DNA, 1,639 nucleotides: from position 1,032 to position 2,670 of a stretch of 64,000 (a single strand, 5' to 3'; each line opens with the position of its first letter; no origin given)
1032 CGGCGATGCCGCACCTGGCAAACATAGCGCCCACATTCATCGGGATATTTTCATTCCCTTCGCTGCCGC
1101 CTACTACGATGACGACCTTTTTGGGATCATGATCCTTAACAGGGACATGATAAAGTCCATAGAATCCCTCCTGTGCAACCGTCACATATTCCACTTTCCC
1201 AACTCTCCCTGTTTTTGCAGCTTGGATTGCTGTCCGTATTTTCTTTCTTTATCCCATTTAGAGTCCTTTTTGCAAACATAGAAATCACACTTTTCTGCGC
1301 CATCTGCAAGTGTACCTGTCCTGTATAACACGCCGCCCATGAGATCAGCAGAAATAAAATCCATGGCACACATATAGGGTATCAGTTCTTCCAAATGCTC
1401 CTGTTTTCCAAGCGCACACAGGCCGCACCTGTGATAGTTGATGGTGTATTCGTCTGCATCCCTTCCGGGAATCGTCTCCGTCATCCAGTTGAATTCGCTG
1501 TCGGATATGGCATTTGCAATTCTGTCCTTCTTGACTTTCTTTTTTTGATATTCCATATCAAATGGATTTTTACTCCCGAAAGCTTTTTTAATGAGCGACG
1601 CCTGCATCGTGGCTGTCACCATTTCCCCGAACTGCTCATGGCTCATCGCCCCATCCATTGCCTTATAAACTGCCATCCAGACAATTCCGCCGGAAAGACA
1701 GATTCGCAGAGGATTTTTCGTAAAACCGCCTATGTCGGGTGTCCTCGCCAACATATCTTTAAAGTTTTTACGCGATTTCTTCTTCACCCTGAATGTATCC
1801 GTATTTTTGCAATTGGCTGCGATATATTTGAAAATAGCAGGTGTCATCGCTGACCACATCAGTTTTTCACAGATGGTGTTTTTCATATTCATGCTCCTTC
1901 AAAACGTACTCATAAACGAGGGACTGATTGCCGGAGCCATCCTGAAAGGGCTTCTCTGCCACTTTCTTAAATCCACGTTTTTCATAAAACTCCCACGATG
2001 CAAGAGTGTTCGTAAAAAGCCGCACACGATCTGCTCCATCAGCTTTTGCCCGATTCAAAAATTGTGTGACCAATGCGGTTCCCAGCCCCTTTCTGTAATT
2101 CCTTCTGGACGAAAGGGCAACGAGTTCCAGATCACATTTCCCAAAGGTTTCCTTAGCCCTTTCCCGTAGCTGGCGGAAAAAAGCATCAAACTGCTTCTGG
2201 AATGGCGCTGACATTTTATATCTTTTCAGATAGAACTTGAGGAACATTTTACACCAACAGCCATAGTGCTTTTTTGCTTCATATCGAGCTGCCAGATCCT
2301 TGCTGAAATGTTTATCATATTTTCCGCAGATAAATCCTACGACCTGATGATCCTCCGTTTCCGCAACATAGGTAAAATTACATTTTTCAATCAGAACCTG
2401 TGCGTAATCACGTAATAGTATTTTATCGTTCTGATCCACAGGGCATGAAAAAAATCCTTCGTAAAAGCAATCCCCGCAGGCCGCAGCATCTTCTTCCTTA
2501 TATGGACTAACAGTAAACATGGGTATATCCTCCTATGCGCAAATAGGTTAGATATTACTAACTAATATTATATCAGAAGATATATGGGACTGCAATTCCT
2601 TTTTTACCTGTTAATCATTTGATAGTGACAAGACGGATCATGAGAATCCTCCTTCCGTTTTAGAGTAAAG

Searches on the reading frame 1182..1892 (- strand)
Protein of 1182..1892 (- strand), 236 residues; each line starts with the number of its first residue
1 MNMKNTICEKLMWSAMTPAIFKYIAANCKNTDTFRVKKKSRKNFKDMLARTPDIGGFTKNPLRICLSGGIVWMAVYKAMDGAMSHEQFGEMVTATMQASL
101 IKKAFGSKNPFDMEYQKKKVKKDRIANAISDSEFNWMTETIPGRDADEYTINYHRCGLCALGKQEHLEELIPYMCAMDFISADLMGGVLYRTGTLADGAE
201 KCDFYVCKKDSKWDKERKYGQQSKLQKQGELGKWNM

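Call 19: search_protein_families(library=pfam, proteins=[window:1182-1892:-], max_evalue=0.001)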
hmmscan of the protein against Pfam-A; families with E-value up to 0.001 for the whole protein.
window:1182-1892:- (236 aa): 1 family
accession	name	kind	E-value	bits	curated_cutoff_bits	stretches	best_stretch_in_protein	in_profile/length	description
PF14196.11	ATC_hydrolase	-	6.2e-20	72.9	28.1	1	70-204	8-143/145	L-2-amino-thiazoline-4-carboxylic acid hydrolase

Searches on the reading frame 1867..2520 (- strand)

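Call 19: search_protein_families(library=pfam, proteins=[window:1867-2520:-], max_evalue=0.001)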
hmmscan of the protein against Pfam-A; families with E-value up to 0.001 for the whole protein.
window:1867-2520:- (217 aa): 3 families
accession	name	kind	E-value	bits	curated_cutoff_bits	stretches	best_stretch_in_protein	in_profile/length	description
PF00583.31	Acetyltransf_1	-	2.7e-09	37.8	20.7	1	141-184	70-116/116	Acetyltransferase (GNAT) family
PF13508.13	Acetyltransf_7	-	3e-07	31.2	27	1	143-186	42-84/84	Acetyltransferase (GNAT) domain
PF13673.13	Acetyltransf_10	-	3.5e-06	27.4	23.6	1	143-195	65-118/128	Acetyltransferase (GNAT) domain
